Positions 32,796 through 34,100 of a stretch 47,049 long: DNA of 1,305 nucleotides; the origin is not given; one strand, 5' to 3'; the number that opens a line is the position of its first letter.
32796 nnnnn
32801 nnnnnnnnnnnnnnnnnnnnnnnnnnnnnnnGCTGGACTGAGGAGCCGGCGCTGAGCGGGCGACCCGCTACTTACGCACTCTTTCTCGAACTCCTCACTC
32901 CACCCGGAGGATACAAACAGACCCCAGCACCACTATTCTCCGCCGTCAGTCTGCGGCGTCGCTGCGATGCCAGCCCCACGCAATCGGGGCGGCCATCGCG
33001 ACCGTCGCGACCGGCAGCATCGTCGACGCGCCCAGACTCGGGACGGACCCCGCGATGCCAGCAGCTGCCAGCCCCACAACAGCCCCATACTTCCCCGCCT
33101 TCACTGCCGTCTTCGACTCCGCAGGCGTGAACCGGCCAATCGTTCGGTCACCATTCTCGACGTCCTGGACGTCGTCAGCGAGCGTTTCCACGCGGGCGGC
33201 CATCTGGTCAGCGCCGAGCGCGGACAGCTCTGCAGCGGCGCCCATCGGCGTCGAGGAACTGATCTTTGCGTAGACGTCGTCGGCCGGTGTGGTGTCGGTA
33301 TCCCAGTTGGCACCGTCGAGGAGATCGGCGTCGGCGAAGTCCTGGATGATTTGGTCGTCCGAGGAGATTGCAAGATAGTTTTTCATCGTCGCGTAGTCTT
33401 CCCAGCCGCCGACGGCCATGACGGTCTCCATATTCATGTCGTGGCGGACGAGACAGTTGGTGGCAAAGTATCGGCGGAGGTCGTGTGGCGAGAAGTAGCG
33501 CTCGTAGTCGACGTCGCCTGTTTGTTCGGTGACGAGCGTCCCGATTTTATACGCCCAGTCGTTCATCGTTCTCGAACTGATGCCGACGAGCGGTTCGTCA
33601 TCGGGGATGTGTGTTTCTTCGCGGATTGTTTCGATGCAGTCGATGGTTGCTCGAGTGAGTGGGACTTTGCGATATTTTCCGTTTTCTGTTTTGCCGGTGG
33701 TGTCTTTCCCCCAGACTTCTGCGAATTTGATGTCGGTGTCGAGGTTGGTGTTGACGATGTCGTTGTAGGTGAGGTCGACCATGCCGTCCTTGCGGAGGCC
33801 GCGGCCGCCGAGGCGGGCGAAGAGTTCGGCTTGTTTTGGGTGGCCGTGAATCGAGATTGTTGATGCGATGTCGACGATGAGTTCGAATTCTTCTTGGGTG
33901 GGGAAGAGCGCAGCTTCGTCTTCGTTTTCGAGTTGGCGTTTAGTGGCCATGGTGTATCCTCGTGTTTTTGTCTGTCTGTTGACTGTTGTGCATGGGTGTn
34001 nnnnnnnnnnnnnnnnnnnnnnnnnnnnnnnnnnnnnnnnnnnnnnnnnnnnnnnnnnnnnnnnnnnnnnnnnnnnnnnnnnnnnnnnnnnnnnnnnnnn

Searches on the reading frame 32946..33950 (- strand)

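Call 8: search_protein_families(library=pfam, proteins=[window:32946-33950:-], max_evalue=0.1)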
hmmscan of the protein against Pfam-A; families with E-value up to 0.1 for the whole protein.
window:32946-33950:- (334 aa): 2 families
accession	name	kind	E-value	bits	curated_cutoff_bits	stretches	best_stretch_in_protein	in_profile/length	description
PF00589.27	Phage_integrase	-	9.9e-11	42.1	27.1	1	19-195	5-168/172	Phage integrase family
PF23825.1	DUF7195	-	0.043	14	27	1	94-111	19-36/72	Family of unknown function (DUF7195)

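Call 9: search_protein_families(library=phrogs, proteins=[window:32946-33950:-], max_evalue=0.1)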
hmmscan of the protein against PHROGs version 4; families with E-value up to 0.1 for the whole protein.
window:32946-33950:- (334 aa): 3 families
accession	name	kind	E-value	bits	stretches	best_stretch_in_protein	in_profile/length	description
phrog_1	-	integration and excision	2.5e-17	64.4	1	16-262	270-501/611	integrase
phrog_216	-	integration and excision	3.5e-14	53.6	1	20-200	59-229/301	integrase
phrog_7685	-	integration and excision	0.019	15.5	1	91-194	126-222/240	integrase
